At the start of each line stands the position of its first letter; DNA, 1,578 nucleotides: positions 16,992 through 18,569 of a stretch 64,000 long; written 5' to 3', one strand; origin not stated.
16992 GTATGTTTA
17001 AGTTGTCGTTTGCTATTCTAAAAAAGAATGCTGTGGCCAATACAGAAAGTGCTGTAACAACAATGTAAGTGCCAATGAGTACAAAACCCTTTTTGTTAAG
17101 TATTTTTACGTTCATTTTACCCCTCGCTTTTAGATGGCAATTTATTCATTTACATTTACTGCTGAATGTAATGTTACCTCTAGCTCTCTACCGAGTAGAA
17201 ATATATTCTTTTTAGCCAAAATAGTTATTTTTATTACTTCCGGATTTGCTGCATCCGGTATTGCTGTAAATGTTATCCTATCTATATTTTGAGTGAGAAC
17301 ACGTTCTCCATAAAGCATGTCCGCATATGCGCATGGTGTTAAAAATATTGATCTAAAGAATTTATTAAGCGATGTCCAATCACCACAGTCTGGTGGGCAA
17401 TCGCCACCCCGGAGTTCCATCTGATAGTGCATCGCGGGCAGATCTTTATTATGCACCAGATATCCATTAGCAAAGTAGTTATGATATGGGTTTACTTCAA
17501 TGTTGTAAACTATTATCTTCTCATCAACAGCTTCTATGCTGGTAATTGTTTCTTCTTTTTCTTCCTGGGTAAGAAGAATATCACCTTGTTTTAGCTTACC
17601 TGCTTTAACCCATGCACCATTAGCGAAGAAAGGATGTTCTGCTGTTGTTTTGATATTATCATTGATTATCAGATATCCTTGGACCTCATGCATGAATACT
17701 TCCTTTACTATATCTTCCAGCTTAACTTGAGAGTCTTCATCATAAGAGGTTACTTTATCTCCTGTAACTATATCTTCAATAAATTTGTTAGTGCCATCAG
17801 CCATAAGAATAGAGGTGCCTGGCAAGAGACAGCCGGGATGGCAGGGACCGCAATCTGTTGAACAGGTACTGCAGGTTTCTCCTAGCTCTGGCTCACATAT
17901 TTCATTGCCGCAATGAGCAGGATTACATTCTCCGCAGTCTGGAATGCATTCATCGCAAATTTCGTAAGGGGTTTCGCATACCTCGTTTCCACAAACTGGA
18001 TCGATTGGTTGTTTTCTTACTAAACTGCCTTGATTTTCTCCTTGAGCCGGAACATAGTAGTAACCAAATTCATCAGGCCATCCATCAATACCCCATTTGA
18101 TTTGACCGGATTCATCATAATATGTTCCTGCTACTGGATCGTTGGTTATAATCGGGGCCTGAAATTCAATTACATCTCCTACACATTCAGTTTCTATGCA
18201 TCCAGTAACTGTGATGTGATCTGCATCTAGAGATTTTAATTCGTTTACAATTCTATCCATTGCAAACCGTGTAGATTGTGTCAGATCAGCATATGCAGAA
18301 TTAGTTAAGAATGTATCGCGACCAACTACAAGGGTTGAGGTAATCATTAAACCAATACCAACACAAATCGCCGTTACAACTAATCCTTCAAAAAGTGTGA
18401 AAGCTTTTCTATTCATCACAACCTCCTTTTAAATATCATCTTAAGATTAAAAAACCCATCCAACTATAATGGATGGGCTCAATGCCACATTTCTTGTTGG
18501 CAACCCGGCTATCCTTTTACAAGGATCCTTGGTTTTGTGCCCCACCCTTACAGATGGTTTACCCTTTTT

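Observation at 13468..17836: Near-identical about 400 bp segment shared by the two pilin-Hint genes (gene conversion or cassette exchange)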

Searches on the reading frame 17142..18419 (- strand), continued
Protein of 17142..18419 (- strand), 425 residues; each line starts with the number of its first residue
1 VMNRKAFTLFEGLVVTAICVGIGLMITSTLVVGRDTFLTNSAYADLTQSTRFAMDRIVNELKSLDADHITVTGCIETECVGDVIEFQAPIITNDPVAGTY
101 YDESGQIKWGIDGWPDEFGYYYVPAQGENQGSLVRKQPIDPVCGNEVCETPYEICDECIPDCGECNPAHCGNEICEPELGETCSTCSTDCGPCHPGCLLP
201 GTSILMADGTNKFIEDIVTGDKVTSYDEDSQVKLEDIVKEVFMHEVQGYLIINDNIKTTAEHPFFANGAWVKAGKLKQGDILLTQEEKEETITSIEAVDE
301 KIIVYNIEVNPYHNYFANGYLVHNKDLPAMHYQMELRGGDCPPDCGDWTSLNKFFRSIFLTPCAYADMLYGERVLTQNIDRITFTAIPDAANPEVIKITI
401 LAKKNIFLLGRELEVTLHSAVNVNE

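Call 56: find_encoding_contigs(protein=P0156, flank=10000, max_places=4)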
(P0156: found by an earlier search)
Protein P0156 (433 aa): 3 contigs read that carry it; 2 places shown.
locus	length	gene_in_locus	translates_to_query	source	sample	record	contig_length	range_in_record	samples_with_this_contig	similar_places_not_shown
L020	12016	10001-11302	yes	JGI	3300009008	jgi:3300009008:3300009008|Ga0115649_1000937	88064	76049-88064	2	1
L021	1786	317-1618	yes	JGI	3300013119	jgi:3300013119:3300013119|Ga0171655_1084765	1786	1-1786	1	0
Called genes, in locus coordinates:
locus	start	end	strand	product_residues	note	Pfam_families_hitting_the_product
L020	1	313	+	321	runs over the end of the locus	PF19300:BPD_transp_1_N, PF00528:BPD_transp_1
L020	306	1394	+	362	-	PF12911:OppC_N, PF00528:BPD_transp_1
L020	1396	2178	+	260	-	PF00005:ABC_tran, PF13401:AAA_22 (weak), PF13304:AAA_21 (weak)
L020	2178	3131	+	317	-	PF00158:Sigma54_activat (faint), PF00005:ABC_tran, PF13304:AAA_21 (faint), PF08352:oligo_HPY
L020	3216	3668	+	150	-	PF13420:Acetyltransf_4 (weak), PF00583:Acetyltransf_1, PF23209:IDM1_C (weak), PF13673:Acetyltransf_10, PF13508:Acetyltransf_7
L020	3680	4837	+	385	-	PF02771:Acyl-CoA_dh_N, PF22924:ACOX_C_alpha1 (faint), PF02770:Acyl-CoA_dh_M, PF00441:Acyl-CoA_dh_1, PF08028:Acyl-CoA_dh_2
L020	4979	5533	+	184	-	PF04011:LemA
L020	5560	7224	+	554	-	PF01435:Peptidase_M48, PF13453:Zn_ribbon_TFIIB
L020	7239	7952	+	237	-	-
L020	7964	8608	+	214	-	PF06790:UPF0259, PF25231:DUF7847 (weak)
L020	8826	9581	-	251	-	PF00300:His_Phos_1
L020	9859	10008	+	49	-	-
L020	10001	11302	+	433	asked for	PF01079:Hint (faint), PF05203:Hom_end_hint (weak), PF07591:PT-HINT, PF13403:Hint_2 (faint), PF14623:Vint (weak), PF07591:PT-HINT, PF14890:Intein_splicing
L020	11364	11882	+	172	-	-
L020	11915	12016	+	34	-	?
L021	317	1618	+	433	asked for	PF01079:Hint (faint), PF05203:Hom_end_hint (weak), PF07591:PT-HINT, PF13403:Hint_2 (faint), PF14623:Vint (weak), PF07591:PT-HINT, PF14890:Intein_splicing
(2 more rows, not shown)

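Call 61: search_protein_families(library=pfam, proteins=[L011:12728-13384:+, P0156, L020:11343-11882:+, L018:5095-7038:+], max_evalue=0.1)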
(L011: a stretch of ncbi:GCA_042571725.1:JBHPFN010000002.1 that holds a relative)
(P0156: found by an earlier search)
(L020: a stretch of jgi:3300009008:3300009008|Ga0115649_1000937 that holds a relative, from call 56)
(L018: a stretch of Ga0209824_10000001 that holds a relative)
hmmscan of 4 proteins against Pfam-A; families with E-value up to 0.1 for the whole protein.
L011:12728-13384:+ (218 aa): 2 families
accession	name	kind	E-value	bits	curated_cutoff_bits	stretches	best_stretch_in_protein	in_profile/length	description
PF07963.17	N_methyl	-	0.0021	18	21.2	1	3-25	4-26/27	Prokaryotic N-terminal methylation motif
PF06305.16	LapA_dom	-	0.044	14.1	28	1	12-49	19-55/64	Lipopolysaccharide assembly protein A domain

P0156 (433 aa): 9 families
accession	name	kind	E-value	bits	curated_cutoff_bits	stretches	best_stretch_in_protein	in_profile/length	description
PF07591.16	PT-HINT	-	2.5e-42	144.8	27.7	2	294-412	3-135/137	Pretoxin HINT domain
PF14890.11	Intein_splicing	-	7.5e-19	68.5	35.8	3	294-379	2-103/155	Intein splicing domain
PF05203.21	Hom_end_hint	-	1.1e-13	52.1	32.1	2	156-186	1-31/228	Hom_end-associated Hint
PF14623.11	Vint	-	1.8e-13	51.1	27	2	156-230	2-71/166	Hint-domain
PF01079.26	Hint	-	2.5e-10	40.8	29.7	2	153-206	10-61/213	Hint module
PF13403.11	Hint_2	-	1.2e-07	32.6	28.4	1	155-188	1-33/147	Hint domain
PF08517.17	AXH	-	0.00067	20.6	33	0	289-335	3-49/116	Ataxin-1 and HBP1 module (AXH)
PF06277.17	EutA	-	0.0014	18.1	27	1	218-267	154-204/475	Ethanolamine utilisation protein EutA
PF07963.17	N_methyl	-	0.0019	18.1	21.2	1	6-31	1-26/27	Prokaryotic N-terminal methylation motif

L020:11343-11882:+ (179 aa): 1 family
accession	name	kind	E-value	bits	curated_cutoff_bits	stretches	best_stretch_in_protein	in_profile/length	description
PF07963.17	N_methyl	-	0.013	15.5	21.2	1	12-34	4-26/27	Prokaryotic N-terminal methylation motif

L018:5095-7038:+ (647 aa): 10 families
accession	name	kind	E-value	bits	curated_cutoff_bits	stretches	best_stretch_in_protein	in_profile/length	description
PF07591.16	PT-HINT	-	6.3e-31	107.9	27.7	2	522-631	9-126/137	Pretoxin HINT domain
PF05203.21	Hom_end_hint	-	3.8e-16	60.2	32.1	2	507-541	1-35/228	Hom_end-associated Hint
PF14623.11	Vint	-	2.9e-15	56.9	27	2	329-404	1-71/166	Hint-domain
PF14890.11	Intein_splicing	-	1e-13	51.8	35.8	2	337-417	2-94/155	Intein splicing domain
PF13403.11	Hint_2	-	5.9e-13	49.9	28.4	2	329-363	1-34/147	Hint domain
PF01079.26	Hint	-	4.1e-09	36.8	29.7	2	504-555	10-60/213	Hint module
PF07963.17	N_methyl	-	7.1e-07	29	21.2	1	2-26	3-27/27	Prokaryotic N-terminal methylation motif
PF17816.7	PDZ_4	-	6.2e-05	23.7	23.1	0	525-556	29-57/114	PDZ domain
PF08517.17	AXH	-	0.0017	19.3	33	0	331-380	1-49/116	Ataxin-1 and HBP1 module (AXH)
PF24203.1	Phage_ProQ_C_like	-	0.059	14.5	27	0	349-377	5-36/112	Phage ProQ C-terminal-like domain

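Call 68: search_protein_families(library=ncbifam, proteins=[L011:12728-13384:+, P0156, L020:11343-11882:+, L018:7020-9398:+], max_evalue=0.1)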
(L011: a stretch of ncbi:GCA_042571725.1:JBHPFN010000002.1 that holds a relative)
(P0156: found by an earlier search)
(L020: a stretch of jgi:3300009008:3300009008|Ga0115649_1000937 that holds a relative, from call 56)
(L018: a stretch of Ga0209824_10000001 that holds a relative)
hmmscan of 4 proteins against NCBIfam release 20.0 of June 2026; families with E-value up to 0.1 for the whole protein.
L011:12728-13384:+ (218 aa): 4 families
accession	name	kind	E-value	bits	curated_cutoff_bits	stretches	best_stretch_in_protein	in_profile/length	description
TIGR02599.1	TIGR02599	subfamily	0.002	17.4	256.5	1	5-63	1-59/361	Verru_Chthon cassette protein C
TIGR00070.1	hisG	equivalog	0.0024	17.8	75.75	1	116-189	7-78/183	ATP phosphoribosyltransferase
TIGR02532.1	IV_pilin_GFxxxE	domain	0.035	14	16.3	1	4-25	2-23/24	prepilin-type N-terminal cleavage/methylation domain-containing protein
TIGR01710.1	typeII_sec_gspG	equivalog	0.087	12.9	88.85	0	5-108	2-105/134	type II secretion system major pseudopilin GspG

P0156 (433 aa): 15 families
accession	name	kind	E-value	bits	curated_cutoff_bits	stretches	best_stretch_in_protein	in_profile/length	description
NF038136.1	rSAM_Rv_intein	exception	1.1e-10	41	700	2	152-188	72-108/574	intein-containing Rv2578c family radical SAM protein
NF005852.0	PRK07773.1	equivalog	1.2e-08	33.7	780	1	284-371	396-490/886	replicative DNA helicase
NF038162.1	RtcB_rel_intein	exception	7e-07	27.6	1150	1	284-371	93-187/961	intein-containing RtcB family protein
TIGR01445.1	intein_Nterm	domain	1e-05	26.4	24.5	1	286-354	1-82/83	intein N-terminal splicing region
NF011418.0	PRK14845.1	equivalog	7.2e-05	20.7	756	1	311-384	66-146/1049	translation initiation factor IF-2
TIGR01443.1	intein_Cterm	domain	0.00048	20.3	15.6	1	393-413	2-23/24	intein C-terminal splicing region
NF047828.1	T3SSXpsI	equivalog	0.00054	20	150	1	11-62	3-54/132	type II secretion system protein XpsI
NF007992.0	PRK10719.1-3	equivalog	0.0017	17.2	598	1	217-269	155-208/478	ethanolamine ammonia-lyase reactivating factor EutA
NF047729.1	tRNAMtaseTaw21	equivalog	0.0048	16.1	400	0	255-284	125-154/250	tRNA 4-demethylwyosine(37)-methyltransferase Taw21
TIGR02599.1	TIGR02599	subfamily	0.0087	15.3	256.5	1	12-79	2-69/361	Verru_Chthon cassette protein C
NF006207.0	PRK08332.1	equivalog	0.0099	13.1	2400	0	314-413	1147-1241/1684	vitamin B12-dependent ribonucleotide reductase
NF007994.0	PRK10719.1-5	equivalog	0.011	14.6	952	1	200-255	138-193/473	ethanolamine ammonia-lyase reactivating factor EutA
NF003159.0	PRK04132.1-4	equivalog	0.012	13.6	999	0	249-284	548-585/852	replication factor C small subunit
NF052506.1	PA5033_fam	subfamily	0.013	14.3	100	1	136-360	66-206/284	PA5033 family protein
NF041013.1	T4P_ComGE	equivalog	0.052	13.7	49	0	8-51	2-45/83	competence type IV pilus minor pilin ComGE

L020:11343-11882:+ (179 aa): 6 families
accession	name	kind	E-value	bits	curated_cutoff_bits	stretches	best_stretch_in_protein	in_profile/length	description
NF041002.1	pilin_ComGF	equivalog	0.0051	17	80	1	12-43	1-32/139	competence type IV pilus minor pilin ComGF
NF041013.1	T4P_ComGE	equivalog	0.027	14.6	49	1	12-41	3-32/83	competence type IV pilus minor pilin ComGE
NF038304.1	EPS_HpsC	equivalog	0.039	13.5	200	1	10-69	18-77/318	hormogonium polysaccharide secretion pseudopilin HpsC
TIGR02532.1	IV_pilin_GFxxxE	domain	0.052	13.4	16.3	1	12-35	1-24/24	prepilin-type N-terminal cleavage/methylation domain-containing protein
TIGR02523.1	type_IV_pilV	equivalog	0.056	13.9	52.2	0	48-90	86-128/139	type IV pilus modification protein PilV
NF007848.0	PRK10557.1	equivalog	0.087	12.1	120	0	6-72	4-70/192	prepilin peptidase-dependent protein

L018:7020-9398:+ (792 aa): 0 families

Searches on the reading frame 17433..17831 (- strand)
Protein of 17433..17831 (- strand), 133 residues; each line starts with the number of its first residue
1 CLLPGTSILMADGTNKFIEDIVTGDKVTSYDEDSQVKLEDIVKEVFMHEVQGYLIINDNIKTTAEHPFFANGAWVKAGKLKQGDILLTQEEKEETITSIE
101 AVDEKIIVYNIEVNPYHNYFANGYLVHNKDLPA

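Call 42: search_solved_structures(query=window:17433-17831:-, max_evalue=0.01, show_alignments=2)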
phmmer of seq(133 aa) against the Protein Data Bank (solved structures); distinct sequences matched with E-value up to 0.01: 20.
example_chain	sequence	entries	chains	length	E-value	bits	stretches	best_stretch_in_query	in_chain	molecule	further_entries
2lwy_A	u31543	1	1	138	9.2e-13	51.6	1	3-128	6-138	BACTERIAL INTEIN-LIKE DOMAIN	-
6y75_A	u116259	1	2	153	3.6e-11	46.4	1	4-128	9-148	NAD(P)(+)--arginine ADP-ribosyltransferase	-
6tmm_AAA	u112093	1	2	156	3.9e-11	46.3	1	4-128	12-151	NAD(P)(+)--arginine ADP-ribosyltransferase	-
6tmm_BBB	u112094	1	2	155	4.1e-11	46.3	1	4-128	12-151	NAD(P)(+)--arginine ADP-ribosyltransferase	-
6y75_B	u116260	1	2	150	4.7e-11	46.1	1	4-127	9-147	NAD(P)(+)--arginine ADP-ribosyltransferase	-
8w20_A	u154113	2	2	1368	1.2e-08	38.3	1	4-132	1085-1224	Intein C-terminal splicing domain-containing protein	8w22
7cfv_A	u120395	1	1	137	2.9e-06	30.6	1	5-128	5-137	Spl DnaX mini-intein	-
4e2u_A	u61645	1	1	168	6.4e-05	26.2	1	54-129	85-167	Pho radA intein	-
3ifj_A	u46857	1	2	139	0.00016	24.9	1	1-128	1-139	Endonuclease PI-MtuI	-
2in9_A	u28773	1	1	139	0.00059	23.1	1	1-128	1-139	Endonuclease PI-MtuI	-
2in0_A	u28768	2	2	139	0.00067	22.9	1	1-128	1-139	Endonuclease PI-MtuI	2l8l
6qaz_A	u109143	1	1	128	0.00077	22.7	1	60-128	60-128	cyanophage-like gp41-1 intein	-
3igd_A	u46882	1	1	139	0.00081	22.7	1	1-128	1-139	Endonuclease PI-MtuI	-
2in8_A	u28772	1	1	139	0.0012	22.1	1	1-128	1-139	Endonuclease PI-MtuI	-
6rpp_A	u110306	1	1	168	0.0018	21.6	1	59-127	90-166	Cell division control protein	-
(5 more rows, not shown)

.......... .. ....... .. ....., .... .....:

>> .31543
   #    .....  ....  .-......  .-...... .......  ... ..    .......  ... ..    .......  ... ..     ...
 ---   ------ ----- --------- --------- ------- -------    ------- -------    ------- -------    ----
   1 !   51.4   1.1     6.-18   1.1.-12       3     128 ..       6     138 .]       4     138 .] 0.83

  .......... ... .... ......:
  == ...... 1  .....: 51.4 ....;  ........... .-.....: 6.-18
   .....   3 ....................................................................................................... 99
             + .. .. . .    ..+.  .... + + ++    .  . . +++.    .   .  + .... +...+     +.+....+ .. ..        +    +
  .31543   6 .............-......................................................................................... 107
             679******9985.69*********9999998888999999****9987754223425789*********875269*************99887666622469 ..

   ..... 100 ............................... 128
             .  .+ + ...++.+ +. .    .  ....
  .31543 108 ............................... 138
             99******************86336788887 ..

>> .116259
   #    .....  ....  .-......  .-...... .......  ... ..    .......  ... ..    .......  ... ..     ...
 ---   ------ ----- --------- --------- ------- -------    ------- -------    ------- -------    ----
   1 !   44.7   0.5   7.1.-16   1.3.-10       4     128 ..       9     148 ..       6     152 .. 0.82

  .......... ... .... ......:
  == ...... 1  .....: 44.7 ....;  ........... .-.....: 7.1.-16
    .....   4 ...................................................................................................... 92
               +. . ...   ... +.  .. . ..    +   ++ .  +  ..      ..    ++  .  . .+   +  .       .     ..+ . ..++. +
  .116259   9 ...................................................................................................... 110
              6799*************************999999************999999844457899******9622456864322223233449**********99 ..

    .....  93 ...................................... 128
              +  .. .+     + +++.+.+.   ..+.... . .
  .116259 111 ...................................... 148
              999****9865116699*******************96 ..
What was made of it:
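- PDB 2LWY at E = 9e-13 (call 42).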
